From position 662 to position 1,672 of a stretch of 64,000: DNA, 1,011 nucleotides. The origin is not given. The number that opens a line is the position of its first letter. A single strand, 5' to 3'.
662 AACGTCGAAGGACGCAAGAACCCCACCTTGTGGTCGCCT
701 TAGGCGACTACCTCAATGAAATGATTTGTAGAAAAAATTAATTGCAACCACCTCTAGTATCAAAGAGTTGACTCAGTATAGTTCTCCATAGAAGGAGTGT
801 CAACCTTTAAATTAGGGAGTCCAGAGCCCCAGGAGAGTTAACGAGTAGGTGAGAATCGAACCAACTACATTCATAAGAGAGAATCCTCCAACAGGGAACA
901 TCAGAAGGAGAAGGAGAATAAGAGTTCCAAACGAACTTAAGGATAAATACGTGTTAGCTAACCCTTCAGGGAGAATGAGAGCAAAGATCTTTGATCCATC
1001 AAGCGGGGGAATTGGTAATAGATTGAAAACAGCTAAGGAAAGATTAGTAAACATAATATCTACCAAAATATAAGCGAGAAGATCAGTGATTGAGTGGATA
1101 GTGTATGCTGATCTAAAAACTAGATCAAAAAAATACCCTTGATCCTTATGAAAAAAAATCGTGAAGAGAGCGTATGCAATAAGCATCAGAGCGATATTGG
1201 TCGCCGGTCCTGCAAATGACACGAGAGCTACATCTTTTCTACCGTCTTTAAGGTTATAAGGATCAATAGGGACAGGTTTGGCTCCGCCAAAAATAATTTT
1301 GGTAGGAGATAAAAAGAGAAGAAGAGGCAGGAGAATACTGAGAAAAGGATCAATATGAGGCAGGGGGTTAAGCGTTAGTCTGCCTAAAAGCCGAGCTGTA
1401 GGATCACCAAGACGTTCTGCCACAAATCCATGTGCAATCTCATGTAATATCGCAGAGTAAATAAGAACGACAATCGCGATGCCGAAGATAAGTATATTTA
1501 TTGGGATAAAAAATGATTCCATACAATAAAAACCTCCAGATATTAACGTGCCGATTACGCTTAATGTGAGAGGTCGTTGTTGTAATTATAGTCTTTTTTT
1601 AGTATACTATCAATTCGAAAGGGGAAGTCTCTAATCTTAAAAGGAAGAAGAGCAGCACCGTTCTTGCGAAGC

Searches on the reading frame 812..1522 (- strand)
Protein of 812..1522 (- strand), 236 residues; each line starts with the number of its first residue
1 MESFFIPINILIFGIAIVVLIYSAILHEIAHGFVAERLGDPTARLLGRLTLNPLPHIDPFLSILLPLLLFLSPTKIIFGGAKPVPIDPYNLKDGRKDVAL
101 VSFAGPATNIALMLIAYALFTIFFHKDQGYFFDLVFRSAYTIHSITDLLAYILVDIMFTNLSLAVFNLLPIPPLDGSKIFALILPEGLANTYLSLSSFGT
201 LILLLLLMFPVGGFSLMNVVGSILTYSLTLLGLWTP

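Call 107: search_protein_families(library=pfam, alignment_id=A8, max_evalue=0.00001)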
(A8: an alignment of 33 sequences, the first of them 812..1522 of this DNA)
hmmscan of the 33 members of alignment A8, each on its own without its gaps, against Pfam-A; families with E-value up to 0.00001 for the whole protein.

A. member 1, window:812-1522:- (236 aa): 1 family
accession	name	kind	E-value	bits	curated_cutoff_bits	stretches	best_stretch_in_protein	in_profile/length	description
PF02163.28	Peptidase_M50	-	3.9e-13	49.7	27.2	1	16-186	2-196/221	Peptidase family M50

B. families by the number of members that match (of 33 scanned): 43 families (the first 25 are shown)
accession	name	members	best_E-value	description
PF13620.12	CarboxypepD_reg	3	5.7e-33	Carboxypeptidase regulatory-like domain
PF17210.9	SdrD_B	3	1.7e-22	SdrD B-like domain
PF22769.1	DCD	2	3.7e-45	dCTP deaminase-like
PF08245.18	Mur_ligase_M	2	1.4e-16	Mur ligase middle domain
PF00092.34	VWA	2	4.9e-16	von Willebrand factor type A domain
PF13519.12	VWA_2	2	2.2e-13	von Willebrand factor type A domain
PF02875.26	Mur_ligase_C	2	6.4e-13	Mur ligase, glutamate ligase domain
PF00692.24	dUTPase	2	2.3e-07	dUTPase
PF06559.16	DCD_N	2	2.7e-07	2'-deoxycytidine 5'-triphosphate deaminase (DCD) N-terminal domain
PF00464.25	SHMT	1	3.5e-155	Serine hydroxymethyltransferase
PF06723.19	MreB_Mbl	1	4.3e-125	MreB/Mbl protein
PF01131.25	Topoisom_bac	1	6.3e-123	DNA topoisomerase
PF00303.24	Thymidylat_synt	1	7.7e-95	Thymidylate synthase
PF00232.24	Glyco_hydro_1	1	3.8e-76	Glycosyl hydrolase family 1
PF02481.21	DNA_processg_A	1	2.2e-73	DNA recombination-mediator protein A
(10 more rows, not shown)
